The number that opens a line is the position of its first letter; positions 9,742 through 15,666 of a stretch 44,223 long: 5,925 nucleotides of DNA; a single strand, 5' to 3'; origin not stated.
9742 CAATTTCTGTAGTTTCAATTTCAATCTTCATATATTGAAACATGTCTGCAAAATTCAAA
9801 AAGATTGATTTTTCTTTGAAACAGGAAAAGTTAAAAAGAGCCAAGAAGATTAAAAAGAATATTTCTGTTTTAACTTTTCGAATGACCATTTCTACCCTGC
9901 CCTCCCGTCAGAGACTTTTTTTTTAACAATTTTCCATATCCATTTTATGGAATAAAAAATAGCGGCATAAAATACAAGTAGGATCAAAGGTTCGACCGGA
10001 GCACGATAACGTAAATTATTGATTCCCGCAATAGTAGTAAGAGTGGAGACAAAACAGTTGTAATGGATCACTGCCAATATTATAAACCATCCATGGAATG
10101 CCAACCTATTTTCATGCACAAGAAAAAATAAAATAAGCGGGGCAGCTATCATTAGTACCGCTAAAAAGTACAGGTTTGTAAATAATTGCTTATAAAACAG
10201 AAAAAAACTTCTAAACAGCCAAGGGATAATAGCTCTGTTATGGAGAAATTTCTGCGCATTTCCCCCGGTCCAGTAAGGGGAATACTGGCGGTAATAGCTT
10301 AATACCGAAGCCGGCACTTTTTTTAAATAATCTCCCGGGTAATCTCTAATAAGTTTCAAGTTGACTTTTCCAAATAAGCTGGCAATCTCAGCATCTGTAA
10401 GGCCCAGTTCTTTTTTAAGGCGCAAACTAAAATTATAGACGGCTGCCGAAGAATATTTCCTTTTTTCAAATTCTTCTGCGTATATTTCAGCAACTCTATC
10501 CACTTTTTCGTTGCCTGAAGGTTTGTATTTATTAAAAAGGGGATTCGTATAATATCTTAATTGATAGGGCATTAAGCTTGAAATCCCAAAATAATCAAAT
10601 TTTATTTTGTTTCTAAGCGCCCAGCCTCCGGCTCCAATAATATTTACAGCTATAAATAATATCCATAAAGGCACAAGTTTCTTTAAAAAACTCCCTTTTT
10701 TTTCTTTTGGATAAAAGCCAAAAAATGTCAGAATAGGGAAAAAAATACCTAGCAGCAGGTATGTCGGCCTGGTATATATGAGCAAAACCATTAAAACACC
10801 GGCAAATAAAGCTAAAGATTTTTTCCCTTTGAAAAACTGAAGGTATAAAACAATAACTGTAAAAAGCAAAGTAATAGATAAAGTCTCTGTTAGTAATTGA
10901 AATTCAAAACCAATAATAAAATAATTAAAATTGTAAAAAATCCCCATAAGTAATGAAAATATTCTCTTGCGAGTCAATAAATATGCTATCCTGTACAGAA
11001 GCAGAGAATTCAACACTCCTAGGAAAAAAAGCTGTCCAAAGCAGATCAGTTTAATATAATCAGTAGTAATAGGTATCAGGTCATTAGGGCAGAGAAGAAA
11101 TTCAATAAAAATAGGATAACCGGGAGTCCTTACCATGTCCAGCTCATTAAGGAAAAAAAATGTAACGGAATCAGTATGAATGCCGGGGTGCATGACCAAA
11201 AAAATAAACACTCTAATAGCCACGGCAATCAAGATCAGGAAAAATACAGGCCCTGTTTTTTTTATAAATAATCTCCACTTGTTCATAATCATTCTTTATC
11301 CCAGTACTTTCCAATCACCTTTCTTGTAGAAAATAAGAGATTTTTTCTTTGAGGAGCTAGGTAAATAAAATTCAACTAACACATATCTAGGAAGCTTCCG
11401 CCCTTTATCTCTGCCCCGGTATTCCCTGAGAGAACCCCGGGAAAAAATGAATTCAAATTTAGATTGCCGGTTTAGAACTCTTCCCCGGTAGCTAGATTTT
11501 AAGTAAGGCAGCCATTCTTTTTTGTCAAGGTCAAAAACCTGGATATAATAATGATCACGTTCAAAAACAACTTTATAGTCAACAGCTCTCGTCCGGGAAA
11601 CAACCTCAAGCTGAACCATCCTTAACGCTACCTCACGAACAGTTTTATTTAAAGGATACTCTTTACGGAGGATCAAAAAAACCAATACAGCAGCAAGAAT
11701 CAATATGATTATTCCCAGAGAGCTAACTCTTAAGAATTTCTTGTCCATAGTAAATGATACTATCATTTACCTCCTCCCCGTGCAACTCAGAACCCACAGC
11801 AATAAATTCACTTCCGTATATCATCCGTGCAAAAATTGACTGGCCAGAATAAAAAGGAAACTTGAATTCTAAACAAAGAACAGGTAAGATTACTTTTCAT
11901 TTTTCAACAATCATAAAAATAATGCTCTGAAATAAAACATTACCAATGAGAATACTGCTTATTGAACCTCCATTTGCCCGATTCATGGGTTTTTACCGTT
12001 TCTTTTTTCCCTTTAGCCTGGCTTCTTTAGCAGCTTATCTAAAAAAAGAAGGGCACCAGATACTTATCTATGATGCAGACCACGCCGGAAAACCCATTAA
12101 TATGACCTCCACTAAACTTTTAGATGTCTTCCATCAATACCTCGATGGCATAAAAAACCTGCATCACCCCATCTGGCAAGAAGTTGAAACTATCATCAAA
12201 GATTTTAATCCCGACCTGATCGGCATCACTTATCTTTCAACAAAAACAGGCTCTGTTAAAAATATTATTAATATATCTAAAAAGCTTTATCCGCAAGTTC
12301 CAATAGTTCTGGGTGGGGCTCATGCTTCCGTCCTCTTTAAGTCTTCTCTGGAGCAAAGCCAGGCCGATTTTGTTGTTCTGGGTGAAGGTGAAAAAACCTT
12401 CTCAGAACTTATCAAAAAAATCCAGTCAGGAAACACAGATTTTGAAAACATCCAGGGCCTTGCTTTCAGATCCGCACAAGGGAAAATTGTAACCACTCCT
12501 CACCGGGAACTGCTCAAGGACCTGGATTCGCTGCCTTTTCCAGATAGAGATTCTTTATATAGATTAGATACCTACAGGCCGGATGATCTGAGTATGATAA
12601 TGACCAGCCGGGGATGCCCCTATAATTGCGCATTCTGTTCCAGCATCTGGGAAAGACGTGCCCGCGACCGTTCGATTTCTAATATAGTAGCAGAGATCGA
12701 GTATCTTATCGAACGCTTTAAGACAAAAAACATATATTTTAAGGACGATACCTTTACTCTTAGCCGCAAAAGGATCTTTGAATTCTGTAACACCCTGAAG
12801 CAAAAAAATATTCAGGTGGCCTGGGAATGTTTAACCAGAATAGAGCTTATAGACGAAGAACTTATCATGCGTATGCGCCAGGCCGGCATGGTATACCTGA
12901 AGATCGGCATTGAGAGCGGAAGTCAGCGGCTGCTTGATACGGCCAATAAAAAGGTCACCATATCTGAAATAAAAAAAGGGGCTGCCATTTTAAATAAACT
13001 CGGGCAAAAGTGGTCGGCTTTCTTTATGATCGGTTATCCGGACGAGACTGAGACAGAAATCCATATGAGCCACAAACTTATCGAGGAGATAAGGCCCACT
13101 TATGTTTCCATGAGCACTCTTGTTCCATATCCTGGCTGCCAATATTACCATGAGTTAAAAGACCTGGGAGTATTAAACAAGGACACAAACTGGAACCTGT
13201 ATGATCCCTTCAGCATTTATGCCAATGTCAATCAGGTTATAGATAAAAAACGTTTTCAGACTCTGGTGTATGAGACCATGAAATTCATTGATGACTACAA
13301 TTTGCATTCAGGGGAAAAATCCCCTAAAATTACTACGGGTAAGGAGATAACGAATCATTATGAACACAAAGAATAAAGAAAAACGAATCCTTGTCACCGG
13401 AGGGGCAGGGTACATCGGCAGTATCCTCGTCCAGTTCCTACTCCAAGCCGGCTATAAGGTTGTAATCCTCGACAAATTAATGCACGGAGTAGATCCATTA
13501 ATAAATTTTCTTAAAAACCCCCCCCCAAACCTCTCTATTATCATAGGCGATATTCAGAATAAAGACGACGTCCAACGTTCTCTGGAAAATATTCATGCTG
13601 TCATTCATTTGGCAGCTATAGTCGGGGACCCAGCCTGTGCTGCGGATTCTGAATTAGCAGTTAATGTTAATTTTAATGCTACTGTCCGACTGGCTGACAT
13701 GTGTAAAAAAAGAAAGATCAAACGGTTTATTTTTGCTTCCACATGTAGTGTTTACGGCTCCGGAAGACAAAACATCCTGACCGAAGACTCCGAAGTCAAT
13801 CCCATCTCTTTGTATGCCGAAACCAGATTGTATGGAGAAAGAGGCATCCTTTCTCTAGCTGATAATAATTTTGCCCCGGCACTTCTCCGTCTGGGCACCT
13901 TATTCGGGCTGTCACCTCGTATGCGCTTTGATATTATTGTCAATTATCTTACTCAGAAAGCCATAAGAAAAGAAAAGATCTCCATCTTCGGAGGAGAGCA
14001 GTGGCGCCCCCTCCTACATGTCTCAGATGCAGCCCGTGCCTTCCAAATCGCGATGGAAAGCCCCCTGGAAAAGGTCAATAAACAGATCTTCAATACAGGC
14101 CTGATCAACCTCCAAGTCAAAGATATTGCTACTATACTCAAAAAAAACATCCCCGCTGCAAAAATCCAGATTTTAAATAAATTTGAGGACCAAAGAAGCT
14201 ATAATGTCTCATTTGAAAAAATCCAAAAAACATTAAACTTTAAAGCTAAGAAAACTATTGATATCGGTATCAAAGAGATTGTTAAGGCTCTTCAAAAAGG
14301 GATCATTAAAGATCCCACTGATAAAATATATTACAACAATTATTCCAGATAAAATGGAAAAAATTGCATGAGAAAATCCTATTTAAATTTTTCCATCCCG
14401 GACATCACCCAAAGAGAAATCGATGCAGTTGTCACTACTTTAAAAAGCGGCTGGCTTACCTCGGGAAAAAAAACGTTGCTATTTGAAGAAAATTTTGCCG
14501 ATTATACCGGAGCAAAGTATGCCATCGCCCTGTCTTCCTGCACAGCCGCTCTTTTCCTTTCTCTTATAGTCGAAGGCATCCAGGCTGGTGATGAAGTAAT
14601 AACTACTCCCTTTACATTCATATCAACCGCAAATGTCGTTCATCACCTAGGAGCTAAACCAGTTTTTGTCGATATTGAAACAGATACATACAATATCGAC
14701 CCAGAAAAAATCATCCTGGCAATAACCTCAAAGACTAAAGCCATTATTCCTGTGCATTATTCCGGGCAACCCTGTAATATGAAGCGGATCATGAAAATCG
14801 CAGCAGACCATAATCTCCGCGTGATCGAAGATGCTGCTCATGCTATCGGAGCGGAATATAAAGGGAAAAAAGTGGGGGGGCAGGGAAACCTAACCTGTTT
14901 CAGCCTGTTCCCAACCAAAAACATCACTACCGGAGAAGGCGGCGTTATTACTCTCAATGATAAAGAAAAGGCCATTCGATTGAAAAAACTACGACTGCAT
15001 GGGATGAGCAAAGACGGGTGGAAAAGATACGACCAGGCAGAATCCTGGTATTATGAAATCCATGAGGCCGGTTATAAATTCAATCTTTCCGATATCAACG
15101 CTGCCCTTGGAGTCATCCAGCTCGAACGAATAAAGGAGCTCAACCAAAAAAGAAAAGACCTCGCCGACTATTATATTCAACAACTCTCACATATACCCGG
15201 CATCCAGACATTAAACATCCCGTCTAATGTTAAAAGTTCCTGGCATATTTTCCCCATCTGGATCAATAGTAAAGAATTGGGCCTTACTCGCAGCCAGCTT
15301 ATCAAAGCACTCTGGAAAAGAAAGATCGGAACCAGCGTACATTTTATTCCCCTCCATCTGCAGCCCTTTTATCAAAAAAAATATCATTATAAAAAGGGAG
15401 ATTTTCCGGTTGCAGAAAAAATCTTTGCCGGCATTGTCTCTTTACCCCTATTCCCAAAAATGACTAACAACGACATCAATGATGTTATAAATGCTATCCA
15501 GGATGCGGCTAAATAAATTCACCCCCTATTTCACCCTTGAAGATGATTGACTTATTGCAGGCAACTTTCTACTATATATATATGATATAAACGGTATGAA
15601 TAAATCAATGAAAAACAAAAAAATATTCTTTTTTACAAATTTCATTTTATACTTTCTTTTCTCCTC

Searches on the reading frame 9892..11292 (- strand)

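Call 6: search_protein_families(library=pfam, proteins=[window:9892-11292:-], max_evalue=0.0001)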
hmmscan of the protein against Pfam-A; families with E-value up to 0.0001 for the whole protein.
window:9892-11292:- (466 aa): 0 families

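Call 10: search_protein_families(library=pfam, proteins=[window:9892-11292:-], max_evalue=5)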
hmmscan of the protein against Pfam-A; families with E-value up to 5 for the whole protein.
window:9892-11292:- (466 aa): 1 family
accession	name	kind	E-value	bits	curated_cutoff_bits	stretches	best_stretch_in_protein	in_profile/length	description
PF01384.25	PHO4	-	0.17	11.3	33.7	1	140-230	201-266/350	Phosphate transporter family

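Call 31: search_protein_families(library=ncbifam, proteins=[window:9892-11292:-], max_evalue=0.01)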
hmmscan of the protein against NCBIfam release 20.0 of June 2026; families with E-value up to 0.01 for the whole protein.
window:9892-11292:- (466 aa): 0 families

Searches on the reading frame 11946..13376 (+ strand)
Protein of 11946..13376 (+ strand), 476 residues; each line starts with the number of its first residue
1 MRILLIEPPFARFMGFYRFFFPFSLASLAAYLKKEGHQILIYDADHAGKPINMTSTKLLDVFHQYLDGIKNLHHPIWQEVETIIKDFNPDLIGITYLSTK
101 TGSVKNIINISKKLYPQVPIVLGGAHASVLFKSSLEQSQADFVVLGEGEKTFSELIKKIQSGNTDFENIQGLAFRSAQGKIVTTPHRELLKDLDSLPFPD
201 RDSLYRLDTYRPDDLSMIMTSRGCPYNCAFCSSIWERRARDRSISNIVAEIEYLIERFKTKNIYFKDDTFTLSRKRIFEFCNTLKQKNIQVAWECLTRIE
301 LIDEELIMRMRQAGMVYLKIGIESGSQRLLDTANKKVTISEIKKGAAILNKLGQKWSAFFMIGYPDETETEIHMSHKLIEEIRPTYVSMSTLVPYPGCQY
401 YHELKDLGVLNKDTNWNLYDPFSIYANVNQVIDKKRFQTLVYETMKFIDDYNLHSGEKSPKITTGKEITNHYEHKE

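Call 6: search_protein_families(library=pfam, proteins=[window:11946-13376:+], max_evalue=0.0001)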
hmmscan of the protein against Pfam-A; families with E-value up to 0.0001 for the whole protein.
window:11946-13376:+ (476 aa): 3 families
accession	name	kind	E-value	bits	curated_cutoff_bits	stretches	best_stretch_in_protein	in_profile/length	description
PF04055.27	Radical_SAM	-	1.6e-20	74.4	29.5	1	220-378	3-165/166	Radical SAM superfamily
PF02310.24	B12-binding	-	3.9e-18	65.9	32.1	1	22-155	14-120/121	B12 binding domain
PF08497.15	Radical_SAM_N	-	9.1e-06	25.6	25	1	109-178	118-201/301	Radical SAM N-terminal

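Call 64: search_protein_families(library=ncbifam, proteins=[window:11946-13376:+], max_evalue=0.00001)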
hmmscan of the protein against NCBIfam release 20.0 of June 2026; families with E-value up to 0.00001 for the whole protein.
window:11946-13376:+ (476 aa): 25 families
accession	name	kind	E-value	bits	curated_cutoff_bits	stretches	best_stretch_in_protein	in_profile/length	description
NF050148.1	rSAM_ApyD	equivalog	1.7e-57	195.3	750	1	24-406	27-395/645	RiPP biosynthesis radical SAM protein ApyD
TIGR02026.1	BchE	equivalog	2e-53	182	481.35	1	78-421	53-404/497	magnesium-protoporphyrin IX monomethyl ester anaerobic oxidative cyclase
TIGR03471.1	HpnJ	equivalog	5.5e-50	170.6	577.6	1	79-416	61-399/472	hopanoid biosynthesis associated radical SAM protein HpnJ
TIGR04479.1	bcpD_PhpK_rSAM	subfamily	1.9e-40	138.7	600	1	78-387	100-414/504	PhpK family radical SAM P-methyltransferase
NF038361.1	rSAM_Sden_1168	equivalog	1.3e-38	132.9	575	1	2-453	64-517/560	Sden_1168 family B12-binding radical SAM P-methyltransferase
TIGR04072.2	rSAM_ladder_B12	equivalog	9.2e-38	130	360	1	21-415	17-383/443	lipid biosynthesis B12-binding/radical SAM protein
TIGR04013.1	B12_SAM_MJ_1487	hypoth_equivalog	1.8e-31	109.4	251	1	77-402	32-355/382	TIGR04013 family B12-binding domain/radical SAM domain-containing protein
NF033070.1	rSAM_AprD4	equivalog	1.3e-30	106.7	500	1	185-415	162-401/456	AprD4 family radical SAM diol-dehydratase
TIGR04385.1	B12_rSAM_cofa1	equivalog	5.4e-29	101.7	450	1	22-383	20-365/438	B12 lower ligand biosynthesis radical SAM protein BzaD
TIGR04014.1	B12_SAM_MJ_0865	equivalog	2.7e-28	98.9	360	1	90-399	40-353/434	methyl-coenzyme M reductase glutamine C-methyltransferase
TIGR04367.1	HpnR_B12_rSAM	equivalog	3.6e-28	98.4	650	1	81-403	53-372/490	hopanoid C-3 methylase HpnR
TIGR03975.1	rSAM_ocin_1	subfamily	1.6e-27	96.3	281.85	1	78-338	118-386/606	RiPP maturation radical SAM C-methyltransferase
NF033712.0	B12_rSAM_KedN5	subfamily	3.4e-27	94.9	700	1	80-275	54-256/624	KedN5 family methylcobalamin-dependent radical SAM C-methyltransferase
TIGR04190.1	B12_SAM_Ta0216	equivalog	6.5e-25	87.7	500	1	79-403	70-425/554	TIGR04190 family B12-binding domain/radical SAM domain protein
TIGR04295.1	B12_rSAM_oligo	hypoth_equivalog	2.8e-24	85.6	400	1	121-403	105-383/422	TIGR04295 family B12-binding domain-containing radical SAM protein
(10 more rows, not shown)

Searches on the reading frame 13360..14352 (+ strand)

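Call 7: search_protein_families(library=pfam, proteins=[window:13360-14352:+], max_evalue=0.0001)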
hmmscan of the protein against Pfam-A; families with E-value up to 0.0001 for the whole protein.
window:13360-14352:+ (330 aa): 10 families
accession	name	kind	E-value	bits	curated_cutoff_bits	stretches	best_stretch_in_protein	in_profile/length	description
PF01370.27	Epimerase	-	1.2e-47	162.7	20.9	1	10-247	1-240/240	NAD dependent epimerase/dehydratase family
PF16363.11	GDP_Man_Dehyd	-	1.6e-31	110.4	27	1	11-306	1-331/332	GDP-mannose 4,6 dehydratase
PF04321.23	RmlD_sub_bind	-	5.8e-20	72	27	1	9-236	2-201/287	RmlD substrate binding domain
PF01073.25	3Beta_HSD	-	1.2e-19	70.9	22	1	11-170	1-164/280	3-beta hydroxysteroid dehydrogenase/isomerase family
PF02719.21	Polysacc_synt_2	-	1.8e-13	50.8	20.2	1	10-128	1-128/293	Polysaccharide biosynthesis protein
PF07993.18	NAD_binding_4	-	3.5e-11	43.2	20.1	1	12-143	1-151/258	Male sterility protein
PF13460.12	NAD_binding_10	-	7.6e-10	39.4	27.2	1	14-136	1-106/184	NAD(P)H-binding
PF05368.20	NmrA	-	2.4e-09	37.7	27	1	7-128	2-107/298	NmrA-like family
PF08659.16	KR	-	3.1e-07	30.9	22.6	1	10-137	3-146/180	KR domain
PF00106.31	adh_short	-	4.2e-05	23.6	26.6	1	8-82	1-82/195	short chain dehydrogenase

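Call 64: search_protein_families(library=ncbifam, proteins=[window:13360-14352:+], max_evalue=0.00001)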
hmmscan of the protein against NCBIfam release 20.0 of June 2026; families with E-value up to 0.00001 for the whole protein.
window:13360-14352:+ (330 aa): 32 families (the best 25 are shown)
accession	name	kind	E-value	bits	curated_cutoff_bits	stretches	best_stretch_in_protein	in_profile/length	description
TIGR01179.1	galE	equivalog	1.2e-39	136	262.3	1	9-301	1-315/332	UDP-glucose 4-epimerase GalE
TIGR04180.1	EDH_00030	hypoth_equivalog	1.2e-26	93.5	475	1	10-284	1-275/297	NAD-dependent 4,6-dehydratase LegB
TIGR02197.1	heptose_epim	equivalog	2.6e-25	89.3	274.6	1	10-312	1-314/316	ADP-glyceromanno-heptose 6-epimerase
TIGR01181.1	dTDP_gluc_dehyt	equivalog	9.1e-25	87.4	365.1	1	9-309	1-309/321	dTDP-glucose 4,6-dehydratase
NF043036.1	ErythonDh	equivalog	5.3e-22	78.4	325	1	9-157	2-154/321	D-erythronate dehydrogenase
NF007956.0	PRK10675.1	subfamily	1.6e-21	76.8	394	1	9-301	2-319/338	UDP-glucose 4-epimerase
TIGR01214.1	rmlD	equivalog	2.2e-19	69.7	224.05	1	9-215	1-180/285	dTDP-4-dehydrorhamnose reductase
NF042422.1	oxyalk_red_OleD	equivalog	6.5e-15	55.3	580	1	9-184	2-171/329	2-alkyl-3-oxoalkanoate reductase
TIGR03466.1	HpnA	hypoth_equivalog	9.3e-14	51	367.65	1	9-169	2-158/327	hopanoid-associated sugar epimerase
TIGR03589.1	PseB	equivalog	4.2e-13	48.9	407.75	1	6-306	3-285/324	UDP-N-acetylglucosamine 4,6-dehydratase (inverting)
NF042423.1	oxyalk_red_Shew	equivalog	3.3e-12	46.1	580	1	4-171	5-164/331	2-alkyl-3-oxoalkanoate reductase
NF008872.0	PRK11908.1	equivalog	2.3e-11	43.4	294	1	8-143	2-133/349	bifunctional UDP-4-keto-pentose/UDP-xylose synthase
TIGR01777.1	yfcH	hypoth_equivalog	3.2e-11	43.4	207.35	1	10-234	1-213/292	TIGR01777 family oxidoreductase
NF007490.0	PRK10084.1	subfamily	4.6e-11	42.3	649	1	9-309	2-332/361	dTDP-glucose 4,6-dehydratase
NF011728.1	PRK15181.1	equivalog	9.3e-11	41.3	760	1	7-160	15-173/348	Vi polysaccharide biosynthesis UDP-N-acetylglucosaminuronic acid C-4 epimerase TviC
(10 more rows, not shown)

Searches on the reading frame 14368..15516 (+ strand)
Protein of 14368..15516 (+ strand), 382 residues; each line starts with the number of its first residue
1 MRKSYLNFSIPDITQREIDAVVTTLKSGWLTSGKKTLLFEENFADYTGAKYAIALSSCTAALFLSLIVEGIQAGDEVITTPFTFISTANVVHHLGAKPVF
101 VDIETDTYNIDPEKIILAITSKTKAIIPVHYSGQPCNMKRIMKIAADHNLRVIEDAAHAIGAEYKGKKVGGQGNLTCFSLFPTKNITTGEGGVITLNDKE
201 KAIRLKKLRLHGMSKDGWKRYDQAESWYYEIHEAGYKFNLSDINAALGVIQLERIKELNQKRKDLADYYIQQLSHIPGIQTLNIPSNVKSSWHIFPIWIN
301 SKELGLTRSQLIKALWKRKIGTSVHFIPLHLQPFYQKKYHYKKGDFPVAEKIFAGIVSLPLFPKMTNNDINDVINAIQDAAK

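Call 7: search_protein_families(library=pfam, proteins=[window:14368-15516:+], max_evalue=0.0001)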
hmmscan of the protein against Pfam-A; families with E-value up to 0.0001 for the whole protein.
window:14368-15516:+ (382 aa): 4 families
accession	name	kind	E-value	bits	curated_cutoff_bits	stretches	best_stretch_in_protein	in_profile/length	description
PF01041.23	DegT_DnrJ_EryC1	-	8.1e-135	450.1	19.8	1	12-378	2-360/360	DegT/DnrJ/EryC1/StrS aminotransferase family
PF00155.27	Aminotran_1_2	-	7.3e-07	29.1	19.7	1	37-162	45-192/361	Aminotransferase class I and II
PF01053.26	Cys_Met_Meta_PP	-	2.9e-06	26.5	27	1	38-159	56-177/381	Cys/Met metabolism PLP-dependent enzyme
PF01212.27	Beta_elim_lyase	-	2.5e-05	24.2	27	1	36-278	34-270/288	Beta-eliminating lyase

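Call 64: search_protein_families(library=ncbifam, proteins=[window:14368-15516:+], max_evalue=0.00001)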
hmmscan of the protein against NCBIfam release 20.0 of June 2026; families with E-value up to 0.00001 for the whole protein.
window:14368-15516:+ (382 aa): 17 families
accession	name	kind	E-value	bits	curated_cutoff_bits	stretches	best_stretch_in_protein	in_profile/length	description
TIGR03588.1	PseC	equivalog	2.9e-119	398.4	423.5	1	6-379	2-378/380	UDP-4-amino-4,6-dideoxy-N-acetyl-beta-L-altrosamine transaminase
NF008658.2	PRK11658.1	equivalog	4.7e-116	387.5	631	1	3-380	2-376/379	UDP-4-amino-4-deoxy-L-arabinose aminotransferase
NF008687.0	PRK11706.1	equivalog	6.9e-88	294.9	375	1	7-380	3-373/375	dTDP-4-amino-4,6-dideoxygalactose transaminase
TIGR04181.1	NHT_00031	hypoth_equivalog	7.3e-79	265.2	420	1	8-360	3-357/359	LegC family aminotransferase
TIGR02379.1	ECA_wecE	subfamily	1.2e-76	257.9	434.85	1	7-380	3-374/376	dTDP-4-amino-4,6-dideoxy-D-glucose transaminase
NF011936.0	PRK15407.1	equivalog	6.8e-62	209.6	423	1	13-380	44-435/440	lipopolysaccharide biosynthesis protein RfbH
TIGR04427.1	PLP_DesI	equivalog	1e-60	205.9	650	1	17-380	34-382/390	dTDP-4-dehydro-6-deoxyglucose aminotransferase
TIGR01977.1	am_tr_V_EF2568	hypoth_equivalog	4.4e-08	32.5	377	1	58-280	71-293/376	cysteine desulfurase family protein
NF005816.0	PRK07682.1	equivalog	8.3e-08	31.2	620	1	70-159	110-206/390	aminotransferase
NF006096.0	PRK08248.1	equivalog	1e-07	31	726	1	38-158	68-188/431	homocysteine synthase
NF006230.0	PRK08363.1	equivalog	1.2e-07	30.8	534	0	70-160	113-210/398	alanine aminotransferase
NF004975.0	PRK06348.1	equivalog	2.5e-07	30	549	1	56-156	96-202/384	pyridoxal phosphate-dependent aminotransferase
NF004621.0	PRK05957.1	equivalog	7.7e-07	28.2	498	1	53-156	92-200/389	pyridoxal phosphate-dependent aminotransferase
NF041364.1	GntC_guanitoxin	equivalog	9.1e-07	28.1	415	1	58-157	69-175/356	guanitoxin biosynthesis PLP-dependent (S)-gamma-hydroxy-L-arginine cyclodehydratase GntC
NF009079.0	PRK12414.1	subfamily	2.2e-06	27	481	1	53-127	94-167/384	methionine aminotransferase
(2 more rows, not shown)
